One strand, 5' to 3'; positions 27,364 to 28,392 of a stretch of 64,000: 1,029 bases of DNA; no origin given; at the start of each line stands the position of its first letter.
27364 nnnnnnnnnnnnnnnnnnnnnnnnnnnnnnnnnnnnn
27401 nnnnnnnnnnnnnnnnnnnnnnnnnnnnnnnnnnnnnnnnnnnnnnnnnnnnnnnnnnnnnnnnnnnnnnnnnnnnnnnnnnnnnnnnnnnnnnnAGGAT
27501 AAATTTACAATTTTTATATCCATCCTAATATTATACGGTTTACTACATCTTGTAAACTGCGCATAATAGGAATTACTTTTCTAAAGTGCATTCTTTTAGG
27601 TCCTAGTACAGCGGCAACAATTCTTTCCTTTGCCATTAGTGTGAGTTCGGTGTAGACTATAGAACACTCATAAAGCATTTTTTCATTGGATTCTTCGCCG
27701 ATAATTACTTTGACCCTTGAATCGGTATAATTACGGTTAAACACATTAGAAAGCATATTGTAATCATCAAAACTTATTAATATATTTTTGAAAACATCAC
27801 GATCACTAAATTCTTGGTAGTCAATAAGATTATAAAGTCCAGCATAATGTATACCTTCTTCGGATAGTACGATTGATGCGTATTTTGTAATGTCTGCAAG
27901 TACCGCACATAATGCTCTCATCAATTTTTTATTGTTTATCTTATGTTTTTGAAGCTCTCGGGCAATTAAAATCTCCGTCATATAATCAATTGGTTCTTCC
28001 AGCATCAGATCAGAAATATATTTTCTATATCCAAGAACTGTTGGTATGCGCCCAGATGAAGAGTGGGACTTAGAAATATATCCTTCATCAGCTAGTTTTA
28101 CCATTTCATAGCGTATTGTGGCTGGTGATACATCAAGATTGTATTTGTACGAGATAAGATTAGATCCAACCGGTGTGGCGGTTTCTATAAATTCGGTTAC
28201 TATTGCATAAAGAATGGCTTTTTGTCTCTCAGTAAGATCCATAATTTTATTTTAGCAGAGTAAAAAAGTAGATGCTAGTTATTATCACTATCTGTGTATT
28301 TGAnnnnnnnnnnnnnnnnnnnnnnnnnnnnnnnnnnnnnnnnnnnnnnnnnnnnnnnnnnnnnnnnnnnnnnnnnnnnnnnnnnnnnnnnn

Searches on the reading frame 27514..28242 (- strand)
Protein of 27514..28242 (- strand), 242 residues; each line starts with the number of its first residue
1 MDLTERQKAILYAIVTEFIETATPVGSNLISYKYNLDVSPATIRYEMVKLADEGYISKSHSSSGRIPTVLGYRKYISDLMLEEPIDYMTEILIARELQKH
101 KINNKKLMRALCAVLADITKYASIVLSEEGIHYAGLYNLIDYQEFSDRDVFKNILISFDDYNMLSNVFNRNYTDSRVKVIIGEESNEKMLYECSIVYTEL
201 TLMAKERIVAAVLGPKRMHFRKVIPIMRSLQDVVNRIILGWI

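Call 7: search_protein_families(library=pfam, proteins=[window:27514-28242:-])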
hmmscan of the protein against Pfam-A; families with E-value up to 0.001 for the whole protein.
window:27514-28242:- (242 aa): 1 family
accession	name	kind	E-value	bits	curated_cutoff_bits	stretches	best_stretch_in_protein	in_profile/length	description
PF01628.27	HrcA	-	4e-18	66.6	22.2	1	75-224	77-215/215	HrcA protein C terminal domain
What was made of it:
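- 27514..28242 (-): hrcA, encoding a short (242-aa) HrcA repressor made of a winged HTH and a GAF-like domain. It lacks about 95 residues of canonical HrcA. Pfam PF01628, E 4e-18, profile matched from position 77 (call 7).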

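Call 13: find_encoding_contigs(protein=window:27514-28242:-, flank=10000, max_places=10)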
Protein window:27514-28242:- (242 aa): 7 contigs read that carry it; 3 places shown.
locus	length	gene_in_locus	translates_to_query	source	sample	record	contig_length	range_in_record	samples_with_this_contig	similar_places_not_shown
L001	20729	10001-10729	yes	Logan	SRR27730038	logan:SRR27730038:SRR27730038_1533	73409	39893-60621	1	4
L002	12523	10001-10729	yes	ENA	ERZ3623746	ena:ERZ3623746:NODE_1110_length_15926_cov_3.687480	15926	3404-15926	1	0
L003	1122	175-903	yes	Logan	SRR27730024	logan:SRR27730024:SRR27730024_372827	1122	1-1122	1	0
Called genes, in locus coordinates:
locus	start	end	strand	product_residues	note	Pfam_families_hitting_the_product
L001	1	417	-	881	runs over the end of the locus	PF02861:Clp_N, PF00004:AAA, PF17871:AAA_lid_9, PF00158:Sigma54_activat (weak), PF00004:AAA, PF07724:AAA_2, PF07728:AAA_5, PF10431:ClpB_D2-small, +8 more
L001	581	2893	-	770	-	PF09364:XFP_N, PF03894:XFP, PF09363:XFP_C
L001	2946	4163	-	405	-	PF03952:Enolase_N, PF00113:Enolase_C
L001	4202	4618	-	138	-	-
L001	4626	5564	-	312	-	PF01699:Na_Ca_ex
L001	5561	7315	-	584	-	PF00133:tRNA-synt_1, PF09334:tRNA-synt_1g, PF19303:Anticodon_3 (weak)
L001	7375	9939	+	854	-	PF01624:MutS_I, PF05192:MutS_III, PF05190:MutS_IV, PF00488:MutS_V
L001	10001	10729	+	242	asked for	PF01628:HrcA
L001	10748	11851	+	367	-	PF00403:HMA, PF02683:DsbD_TM (faint), PF13386:DsbD_2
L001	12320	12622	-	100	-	-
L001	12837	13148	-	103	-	-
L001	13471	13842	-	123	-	-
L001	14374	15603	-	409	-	PF03952:Enolase_N, PF00113:Enolase_C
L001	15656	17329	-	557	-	PF03816:LytR_cpsA_psr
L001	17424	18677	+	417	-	-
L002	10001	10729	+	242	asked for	PF01628:HrcA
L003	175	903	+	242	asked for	PF01628:HrcA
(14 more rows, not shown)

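Call 14: find_homologous_proteins(query=window:27514-28242:-)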
Query window:27514-28242:- (242 aa): 126 proteins with E <= 0.001 among 736 candidates; the best 120 are listed.
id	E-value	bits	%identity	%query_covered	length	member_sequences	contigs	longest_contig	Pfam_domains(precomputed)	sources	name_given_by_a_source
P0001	3.3e-152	522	100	100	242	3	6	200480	PF01628.28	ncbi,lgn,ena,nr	ncbi:MAG: hypothetical protein N3A71_00790 [Candidatus Dojkabacteria bacterium]|nr:hypothetical prot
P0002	9.2e-98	344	63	100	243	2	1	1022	PF01628.28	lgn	-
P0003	9.8e-98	344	63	100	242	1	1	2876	PF01628.28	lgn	-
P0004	1.2e-95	337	62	100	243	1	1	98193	PF01628.28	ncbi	-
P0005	1.3e-95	337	63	100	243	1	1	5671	PF01628.28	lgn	-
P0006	1.7e-95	337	63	100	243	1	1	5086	PF01628.28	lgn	-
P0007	5.4e-95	335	63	100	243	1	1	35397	PF01628.28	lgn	-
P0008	6.4e-95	335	62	100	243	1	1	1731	PF01628.28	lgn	-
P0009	1.0e-94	334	62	100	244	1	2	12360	PF01628.28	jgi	jgi:heat-inducible transcriptional repressor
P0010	1.2e-94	334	62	100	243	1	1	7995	PF01628.28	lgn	-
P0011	1.5e-94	334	63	100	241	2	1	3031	PF01628.28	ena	-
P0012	3.6e-94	333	62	100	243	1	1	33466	PF01628.28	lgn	-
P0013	7.8e-94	331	63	100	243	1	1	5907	PF01628.28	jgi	jgi:transcriptional regulator of heat shock response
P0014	1.5e-93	330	61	100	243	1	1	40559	PF01628.28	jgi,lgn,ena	-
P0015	1.6e-93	330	62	100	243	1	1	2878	PF01628.28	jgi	jgi:heat-inducible transcriptional repressor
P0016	3.4e-93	329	60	100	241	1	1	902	PF01628.28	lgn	-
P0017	5.2e-93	329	60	100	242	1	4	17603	PF01628.28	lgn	-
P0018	6.5e-93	328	61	100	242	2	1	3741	PF01628.28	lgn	-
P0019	9.6e-93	328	62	100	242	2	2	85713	PF01628.28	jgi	jgi:transcriptional regulator of heat shock response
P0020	1.4e-92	327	59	100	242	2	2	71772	PF01628.28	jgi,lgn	jgi:heat-inducible transcriptional repressor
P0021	4.3e-92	326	60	100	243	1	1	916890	PF01628.28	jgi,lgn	jgi:transcriptional regulator of heat shock response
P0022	4.5e-92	326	58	100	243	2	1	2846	PF01628.28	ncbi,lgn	ncbi:MAG: hypothetical protein ACOCXT_06925 [Candidatus Dojkabacteria bacterium]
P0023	5.6e-92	325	59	99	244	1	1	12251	PF01628.28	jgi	jgi:transcriptional regulator of heat shock response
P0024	3.4e-91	323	60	100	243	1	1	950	PF01628.28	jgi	-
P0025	4.7e-91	322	58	100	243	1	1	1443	PF01628.28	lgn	-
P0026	2.3e-90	320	58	100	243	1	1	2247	PF01628.28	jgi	jgi:transcriptional regulator of heat shock response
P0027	8.7e-90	318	57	100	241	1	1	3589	PF01628.28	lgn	-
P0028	3.8e-89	316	59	100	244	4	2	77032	PF01628.28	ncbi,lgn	-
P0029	5.4e-89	316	59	100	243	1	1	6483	PF01628.28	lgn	-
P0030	1.7e-88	314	58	100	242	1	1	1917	PF01628.28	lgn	-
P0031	2.1e-88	314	59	100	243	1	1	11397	PF01628.28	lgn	-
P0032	5.0e-87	309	56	100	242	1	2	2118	PF01628.28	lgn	-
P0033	5.3e-87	309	56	100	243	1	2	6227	PF01628.28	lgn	-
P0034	1.4e-86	308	58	100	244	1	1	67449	PF01628.28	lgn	-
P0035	6.9e-86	305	56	100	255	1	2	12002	PF01628.28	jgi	jgi:transcriptional regulator of heat shock response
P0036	8.3e-86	305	59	99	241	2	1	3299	PF01628.28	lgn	-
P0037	1.1e-85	305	60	99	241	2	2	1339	PF01628.28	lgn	-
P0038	1.6e-68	249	51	99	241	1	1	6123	PF01628.28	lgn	-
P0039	8.8e-53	197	40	100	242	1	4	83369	PF01628.28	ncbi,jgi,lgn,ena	-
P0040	7.7e-43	165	38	99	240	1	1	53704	PF01628.28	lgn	-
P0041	1.3e-42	164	38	99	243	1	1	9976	PF01628.28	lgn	-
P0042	1.3e-42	164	37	99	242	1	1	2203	PF01628.28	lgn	-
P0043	1.6e-40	157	36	100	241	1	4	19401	PF01628.28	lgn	-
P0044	2.2e-40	157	36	100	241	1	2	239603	PF01628.28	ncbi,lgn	-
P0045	5.8e-40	155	36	100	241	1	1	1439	PF01628.28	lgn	-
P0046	1.7e-39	154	35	100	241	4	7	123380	PF01628.28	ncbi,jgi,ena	-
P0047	9.4e-39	151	35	100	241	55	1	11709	PF01628.28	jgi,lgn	-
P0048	1.3e-38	151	37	100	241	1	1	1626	PF01628.28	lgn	-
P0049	2.0e-38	150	34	100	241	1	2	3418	PF01628.28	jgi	-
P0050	3.2e-38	150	36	100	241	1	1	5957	PF01628.28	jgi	-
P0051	3.3e-38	150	36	100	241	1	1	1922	PF01628.28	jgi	-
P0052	4.7e-38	149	36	97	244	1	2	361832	PF01628.28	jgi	-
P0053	4.8e-38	149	36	100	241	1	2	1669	PF01628.28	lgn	-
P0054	4.8e-38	149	36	99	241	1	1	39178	PF01628.28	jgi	jgi:heat-inducible transcriptional repressor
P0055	5.9e-38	149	36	100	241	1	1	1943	PF01628.28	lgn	-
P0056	7.4e-38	148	34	100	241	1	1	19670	PF01628.28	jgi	-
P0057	1.1e-37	148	35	100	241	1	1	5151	PF01628.28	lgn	-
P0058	1.3e-37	148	35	100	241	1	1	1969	PF01628.28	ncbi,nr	ncbi:hypothetical protein HY419_00825 [candidate division WWE3 bacterium]|nr:hypothetical protein [c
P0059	1.4e-37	147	35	100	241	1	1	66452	PF01628.28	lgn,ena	-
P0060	1.6e-37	147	35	100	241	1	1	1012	PF01628.28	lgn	-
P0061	1.8e-37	147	34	100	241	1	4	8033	PF01628.28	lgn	-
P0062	1.8e-37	147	35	100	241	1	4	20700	PF01628.28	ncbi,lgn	-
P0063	2.5e-37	147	35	100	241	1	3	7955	PF01628.28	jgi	jgi:transcriptional regulator of heat shock response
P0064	3.1e-37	146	35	100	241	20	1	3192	PF01628.28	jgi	jgi:heat-inducible transcriptional repressor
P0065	3.4e-37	146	34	100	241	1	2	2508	PF01628.28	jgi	jgi:transcriptional regulator of heat shock response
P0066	3.9e-37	146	35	100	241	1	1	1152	PF01628.28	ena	-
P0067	5.7e-37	146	34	100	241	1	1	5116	PF01628.28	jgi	jgi:transcriptional regulator of heat shock response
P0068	6.0e-37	145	34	100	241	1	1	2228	PF01628.28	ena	-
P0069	6.3e-37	145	34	100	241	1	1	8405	PF01628.28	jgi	jgi:transcriptional regulator of heat shock response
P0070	6.6e-37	145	34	100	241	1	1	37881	PF01628.28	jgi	-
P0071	8.5e-37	145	34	100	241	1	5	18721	PF01628.28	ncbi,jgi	jgi:transcriptional regulator of heat shock response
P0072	9.1e-37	145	35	100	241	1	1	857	PF01628.28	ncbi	-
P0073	9.9e-37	145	35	100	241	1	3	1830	PF01628.28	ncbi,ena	-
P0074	1.2e-36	144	34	100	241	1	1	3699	PF01628.28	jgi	jgi:transcriptional regulator of heat shock response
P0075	1.2e-36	144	34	100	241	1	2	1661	PF01628.28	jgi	-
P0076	1.4e-36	144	34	100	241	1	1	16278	PF01628.28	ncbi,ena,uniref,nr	ncbi:MAG: Transcriptional regulator of heat shock protein [candidate division WS6 bacterium GW2011_G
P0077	1.6e-36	144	34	100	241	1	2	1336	PF01628.28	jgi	-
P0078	2.1e-36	144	34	100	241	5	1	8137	PF01628.28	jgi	-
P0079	2.3e-36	144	34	100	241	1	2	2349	PF01628.28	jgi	-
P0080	2.4e-36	143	34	100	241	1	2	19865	PF01628.28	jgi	jgi:transcriptional regulator of heat shock response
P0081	2.4e-36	143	34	100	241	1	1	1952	PF01628.28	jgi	jgi:transcriptional regulator of heat shock response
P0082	2.9e-36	143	34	100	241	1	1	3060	PF01628.28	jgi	-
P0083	3.0e-36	143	34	100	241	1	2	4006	PF01628.28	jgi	jgi:transcriptional regulator of heat shock response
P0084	3.2e-36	143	34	100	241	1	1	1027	PF01628.28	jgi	-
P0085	3.3e-36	143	34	100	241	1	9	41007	PF01628.28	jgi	-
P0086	3.4e-36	143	35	100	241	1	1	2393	PF01628.28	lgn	-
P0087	5.8e-36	142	34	100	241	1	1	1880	PF01628.28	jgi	jgi:transcriptional regulator of heat shock response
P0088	6.2e-34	136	31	100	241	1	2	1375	PF01628.28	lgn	-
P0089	8.7e-34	135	32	100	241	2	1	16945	PF01628.28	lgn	-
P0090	6.9e-33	132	34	95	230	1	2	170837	PF01628.28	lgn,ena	-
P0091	4.3e-31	126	33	98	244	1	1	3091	PF01628.28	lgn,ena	-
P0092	4.3e-31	126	33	98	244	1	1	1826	PF01628.28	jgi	-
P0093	5.6e-29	119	33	98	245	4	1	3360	PF01628.28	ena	-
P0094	5.9e-29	119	32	98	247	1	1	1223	PF01628.28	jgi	jgi:heat-inducible transcriptional repressor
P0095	2.4e-27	114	36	56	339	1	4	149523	PF01628.28,PF08220.19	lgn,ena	-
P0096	9.6e-27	112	39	52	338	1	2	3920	PF08279.19,PF01628.28,PF08220.19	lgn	-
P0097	1.2e-26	112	32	75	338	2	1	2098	PF08279.19,PF01628.28,PF08220.19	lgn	-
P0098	2.2e-23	101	33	93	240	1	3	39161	PF01628.28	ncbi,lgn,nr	ncbi:MAG: hypothetical protein HYZ09_04195 [Candidatus Kerfeldbacteria bacterium]|nr:hypothetical pr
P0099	1.4e-22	98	35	51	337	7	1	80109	PF01628.28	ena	-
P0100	9.1e-22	96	36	54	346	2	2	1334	PF01628.28,PF03444.22,PF01726.23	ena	-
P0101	3.4e-21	94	38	52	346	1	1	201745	PF01628.28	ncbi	-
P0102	3.9e-21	94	37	52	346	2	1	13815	PF01628.28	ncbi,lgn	ncbi:MAG: heat-inducible transcriptional repressor HrcA [Acidobacteriota bacterium]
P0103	3.3e-20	91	35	47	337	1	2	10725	PF01628.28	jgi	jgi:heat-inducible transcriptional repressor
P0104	6.8e-20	90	37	34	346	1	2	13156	PF01628.28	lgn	-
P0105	1.9e-19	88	37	52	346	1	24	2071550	PF01628.28,PF03444.22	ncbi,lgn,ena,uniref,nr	ncbi:heat-inducible transcriptional repressor HrcA [Limosilactobacillus panis]|uniref:heat-inducible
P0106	3.0e-19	88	37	52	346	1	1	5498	PF01628.28,PF03444.22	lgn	-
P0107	4.9e-19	87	26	69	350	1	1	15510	PF01628.28,PF03444.22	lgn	-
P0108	2.9e-18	84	45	34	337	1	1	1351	PF01628.28,PF08220.19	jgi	jgi:heat-inducible transcriptional repressor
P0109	4.7e-18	84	33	47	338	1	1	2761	PF01628.28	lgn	-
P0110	5.0e-18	84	56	33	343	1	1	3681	PF01628.28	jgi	jgi:heat-inducible transcriptional repressor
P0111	1.2e-16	79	29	71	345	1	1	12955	PF01628.28,PF01726.23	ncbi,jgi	jgi:heat-inducible transcriptional repressor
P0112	1.3e-16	79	29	80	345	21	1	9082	PF01628.28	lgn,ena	-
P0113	1.8e-16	78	32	65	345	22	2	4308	PF01628.28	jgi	jgi:heat-inducible transcriptional repressor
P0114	5.9e-16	77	41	40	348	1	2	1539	PF01628.28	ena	-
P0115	7.5e-16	76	29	71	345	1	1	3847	PF01628.28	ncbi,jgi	jgi:heat-inducible transcriptional repressor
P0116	1.4e-15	76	32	65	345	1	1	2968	PF01628.28,PF01726.23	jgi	jgi:heat-inducible transcriptional repressor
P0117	2.9e-15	75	47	33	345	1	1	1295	PF01628.28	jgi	jgi:heat-inducible transcriptional repressor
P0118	3.6e-15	74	51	32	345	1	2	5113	PF01628.28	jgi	jgi:heat-inducible transcriptional repressor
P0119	2.3e-14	72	51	32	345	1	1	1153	PF01628.28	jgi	jgi:heat-inducible transcriptional repressor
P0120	2.7e-14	71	44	32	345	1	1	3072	PF01628.28,PF01726.23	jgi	jgi:heat-inducible transcriptional repressor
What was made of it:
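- On HrcA/CIRCE repressor-operator system: The whole 240-aa family shares this (call 14).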

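Call 17: find_related_loci(query=A1, collection=metagenome_contigs, flank=10000)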
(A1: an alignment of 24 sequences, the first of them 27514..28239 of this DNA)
Query A1 (241 aa) in metagenome_contigs; peptide patterns used: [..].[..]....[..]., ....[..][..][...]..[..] (x = any residue, [..] = any of these).
600 stretches matched a pattern (row limit reached: there are more); 587 encode a relative of the query (tblastn E <= 1e-3); the best 80 are kept; 80 distinct loci.
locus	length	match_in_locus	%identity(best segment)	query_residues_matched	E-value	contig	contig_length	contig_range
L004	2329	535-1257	38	1-240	5e-54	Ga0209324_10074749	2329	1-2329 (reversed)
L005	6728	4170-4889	37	2-240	3e-52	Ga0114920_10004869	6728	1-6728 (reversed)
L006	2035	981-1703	38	1-240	8e-53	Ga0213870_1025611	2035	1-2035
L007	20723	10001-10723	35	1-240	5e-51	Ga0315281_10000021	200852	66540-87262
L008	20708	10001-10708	39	1-236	2e-50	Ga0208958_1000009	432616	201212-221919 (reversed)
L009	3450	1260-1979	38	1-240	2e-50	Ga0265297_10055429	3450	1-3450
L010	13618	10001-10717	33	2-240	2e-49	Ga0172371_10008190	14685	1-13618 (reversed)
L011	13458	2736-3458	36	1-240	1e-49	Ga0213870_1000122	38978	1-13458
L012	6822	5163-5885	36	1-240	4e-49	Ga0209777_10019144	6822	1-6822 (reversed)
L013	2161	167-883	34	2-240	2e-49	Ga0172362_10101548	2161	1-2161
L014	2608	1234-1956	36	1-240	3e-49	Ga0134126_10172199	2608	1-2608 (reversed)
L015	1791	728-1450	37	1-240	1e-49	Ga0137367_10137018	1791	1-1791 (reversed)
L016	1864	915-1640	33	1-240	2e-49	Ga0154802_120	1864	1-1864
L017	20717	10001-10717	37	1-240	1e-48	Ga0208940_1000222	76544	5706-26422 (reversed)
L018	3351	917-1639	36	1-240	2e-48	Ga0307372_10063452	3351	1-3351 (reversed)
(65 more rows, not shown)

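Call 21: find_encoding_contigs(protein=P0021, flank=10000, max_places=2)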
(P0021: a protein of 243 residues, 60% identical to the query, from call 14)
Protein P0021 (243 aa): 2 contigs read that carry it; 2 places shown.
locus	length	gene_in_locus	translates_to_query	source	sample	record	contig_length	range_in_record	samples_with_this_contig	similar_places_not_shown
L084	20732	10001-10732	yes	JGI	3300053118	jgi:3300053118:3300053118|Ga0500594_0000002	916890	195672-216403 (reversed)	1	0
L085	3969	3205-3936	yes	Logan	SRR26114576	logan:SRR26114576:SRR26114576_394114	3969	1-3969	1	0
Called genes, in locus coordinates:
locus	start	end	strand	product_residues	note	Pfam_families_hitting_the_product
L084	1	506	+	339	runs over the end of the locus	-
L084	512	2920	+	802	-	-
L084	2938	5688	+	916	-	PF01551:Peptidase_M23, PF26482:DUF8155 (weak)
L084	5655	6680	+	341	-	-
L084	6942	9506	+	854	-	PF01624:MutS_I, PF05188:MutS_II, PF05192:MutS_III, PF05190:MutS_IV, PF00488:MutS_V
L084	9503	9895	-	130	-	-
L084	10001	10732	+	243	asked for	PF01628:HrcA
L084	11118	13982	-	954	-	PF01326:PPDK_N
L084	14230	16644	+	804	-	PF02861:Clp_N, PF00004:AAA, PF17871:AAA_lid_9, PF00158:Sigma54_activat, PF00004:AAA, PF07724:AAA_2, PF07728:AAA_5, PF10431:ClpB_D2-small, +10 more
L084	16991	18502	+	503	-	PF02934:GatB_N, PF02637:GatB_Yqey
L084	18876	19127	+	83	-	-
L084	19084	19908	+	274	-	PF13462:Thioredoxin_4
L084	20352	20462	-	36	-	-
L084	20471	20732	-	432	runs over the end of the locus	PF19289:PmbA_TldD_3rd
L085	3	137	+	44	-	?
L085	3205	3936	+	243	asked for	PF01628:HrcA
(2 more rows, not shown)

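Call 22: find_encoding_contigs(protein=P0004, flank=10000, max_places=2)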
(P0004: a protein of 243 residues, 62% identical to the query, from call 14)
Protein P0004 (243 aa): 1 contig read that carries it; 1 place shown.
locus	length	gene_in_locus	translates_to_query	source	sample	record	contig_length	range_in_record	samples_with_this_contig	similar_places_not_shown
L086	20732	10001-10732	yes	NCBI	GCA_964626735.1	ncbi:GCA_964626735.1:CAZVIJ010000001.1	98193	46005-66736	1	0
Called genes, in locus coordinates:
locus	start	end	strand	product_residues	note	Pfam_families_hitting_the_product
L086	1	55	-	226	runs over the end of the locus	-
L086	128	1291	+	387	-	-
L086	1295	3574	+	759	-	-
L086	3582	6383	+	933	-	PF01551:Peptidase_M23 (weak)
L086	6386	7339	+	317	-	-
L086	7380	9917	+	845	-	PF01624:MutS_I, PF05188:MutS_II, PF05192:MutS_III, PF05190:MutS_IV, PF00488:MutS_V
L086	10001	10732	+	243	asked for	PF01628:HrcA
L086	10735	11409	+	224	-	PF09997:DUF2238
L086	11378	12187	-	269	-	PF13462:Thioredoxin_4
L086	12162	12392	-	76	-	-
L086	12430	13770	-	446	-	-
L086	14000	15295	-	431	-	PF19289:PmbA_TldD_3rd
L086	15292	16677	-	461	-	-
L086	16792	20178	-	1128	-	PF01326:PPDK_N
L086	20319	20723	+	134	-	-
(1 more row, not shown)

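Call 23: find_encoding_contigs(protein=P0019, flank=10000, max_places=2)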
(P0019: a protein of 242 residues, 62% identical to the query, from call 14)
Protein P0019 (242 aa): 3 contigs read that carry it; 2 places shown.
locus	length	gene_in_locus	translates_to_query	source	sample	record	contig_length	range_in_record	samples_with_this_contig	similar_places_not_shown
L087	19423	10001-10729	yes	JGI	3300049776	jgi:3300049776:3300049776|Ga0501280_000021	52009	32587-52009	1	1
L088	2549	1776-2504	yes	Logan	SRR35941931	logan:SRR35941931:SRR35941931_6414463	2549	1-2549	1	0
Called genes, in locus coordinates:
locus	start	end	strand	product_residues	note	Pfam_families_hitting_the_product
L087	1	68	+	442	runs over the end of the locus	PF02661:Fic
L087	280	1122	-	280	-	-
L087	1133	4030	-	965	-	PF00912:Transgly, PF00905:Transpeptidase, PF17957:Big_7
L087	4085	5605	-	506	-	PF13541:ChlI, PF00158:Sigma54_activat (weak), PF00493:MCM, PF01078:Mg_chelatase, PF07728:AAA_5, PF13335:Mg_chelatase_C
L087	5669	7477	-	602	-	-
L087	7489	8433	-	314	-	PF02388:FemAB (faint)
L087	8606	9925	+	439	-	PF01476:LysM, PF01551:Peptidase_M23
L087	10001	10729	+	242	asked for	PF01628:HrcA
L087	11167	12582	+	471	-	PF03062:MBOAT, PF13813:MBOAT_2 (weak)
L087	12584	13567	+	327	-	PF04311:DUF459, PF13472:Lipase_GDSL_2 (weak)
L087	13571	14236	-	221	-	PF09997:DUF2238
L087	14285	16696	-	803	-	PF26449:DUF8128, PF01935:DUF87 (faint), PF10412:TrwB_AAD_bind (faint)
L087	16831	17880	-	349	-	PF00154:RecA_N, PF06745:ATPase (faint), PF08423:Rad51, PF27531:MT3502_N, PF21096:RecA_C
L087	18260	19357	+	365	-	PF01745:IPT (weak), PF01715:IPPT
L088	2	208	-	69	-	?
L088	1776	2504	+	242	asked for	PF01628:HrcA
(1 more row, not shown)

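Call 45: search_solved_structures(query=window:27514-28239:-, max_evalue=0.01, show_alignments=1)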
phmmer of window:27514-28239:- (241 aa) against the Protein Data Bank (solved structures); distinct sequences matched with E-value up to 0.01: 1.
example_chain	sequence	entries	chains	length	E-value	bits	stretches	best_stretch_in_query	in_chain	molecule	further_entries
1stz_A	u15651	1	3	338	1.1e-13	54.6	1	2-79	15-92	Heat-inducible transcription repressor hrcA homolog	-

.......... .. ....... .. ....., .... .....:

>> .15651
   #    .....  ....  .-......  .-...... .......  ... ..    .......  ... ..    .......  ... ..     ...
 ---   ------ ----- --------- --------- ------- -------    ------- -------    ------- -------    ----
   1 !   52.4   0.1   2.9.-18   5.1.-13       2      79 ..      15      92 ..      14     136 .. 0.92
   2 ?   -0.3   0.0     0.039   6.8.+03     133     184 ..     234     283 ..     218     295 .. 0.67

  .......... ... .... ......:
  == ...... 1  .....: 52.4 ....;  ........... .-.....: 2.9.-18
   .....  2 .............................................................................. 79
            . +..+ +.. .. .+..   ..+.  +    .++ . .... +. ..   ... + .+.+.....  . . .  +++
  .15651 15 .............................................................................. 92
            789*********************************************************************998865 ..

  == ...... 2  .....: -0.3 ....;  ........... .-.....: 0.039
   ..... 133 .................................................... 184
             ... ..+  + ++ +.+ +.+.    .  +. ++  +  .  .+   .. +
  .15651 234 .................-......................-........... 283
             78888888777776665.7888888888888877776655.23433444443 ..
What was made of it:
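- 27514..28242 (-): PDB 1stz hit over the wHTH, E 1e-13 (call 45).
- On HrcA/CIRCE repressor-operator system: Residues 2-79 align to T. maritima HrcA 1stz, E 1e-13 (call 45).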

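Call 57: find_encoding_contigs(protein=P0038, flank=10000, max_places=2)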
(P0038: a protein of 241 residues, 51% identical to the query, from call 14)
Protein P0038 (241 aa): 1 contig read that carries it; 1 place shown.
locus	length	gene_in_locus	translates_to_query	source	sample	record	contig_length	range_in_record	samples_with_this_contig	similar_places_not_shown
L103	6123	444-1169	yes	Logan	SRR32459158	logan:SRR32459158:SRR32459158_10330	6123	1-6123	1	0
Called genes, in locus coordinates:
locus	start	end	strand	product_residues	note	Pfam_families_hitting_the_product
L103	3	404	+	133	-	?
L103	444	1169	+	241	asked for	PF01628:HrcA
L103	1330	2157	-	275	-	PF13462:Thioredoxin_4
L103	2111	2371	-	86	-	-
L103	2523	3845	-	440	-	PF19289:PmbA_TldD_3rd (weak)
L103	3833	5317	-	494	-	-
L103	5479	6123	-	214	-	?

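Call 70: predict_structure(alignment_id=A1)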
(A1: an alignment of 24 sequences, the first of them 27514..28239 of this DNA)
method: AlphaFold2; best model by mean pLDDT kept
length: 241 residues; sequences in the alignment: 24
mean_pLDDT: 91.4   pTM: 0.88
mean pLDDT of the five models: 91.4, 91.4, 91.2, 89.9, 89.8
residues with pLDDT >= 90: 189; 70-90: 43; 50-70: 9; < 50: 0
segments of 3 or more residues with pLDDT < 50: none
pLDDT, mean of each block of 10 residues (from residue 1): 94 95 92 91 94 84 88 96 90 91 92 96 94 95 91 93 86 82 92 94 90 96 96 85 51
secondary structure, 60 per line:
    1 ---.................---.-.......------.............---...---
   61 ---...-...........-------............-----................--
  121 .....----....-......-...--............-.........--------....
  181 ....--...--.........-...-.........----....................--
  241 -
elements in order: H4-20 H26-32 H39-51 E55-57 E64-66 H68-78 H86-97 H103-118 E121-125 E130-133 H135-140 H147-158 H160-168 E177-180 H181-184 E192-200 E206-214 H219-238
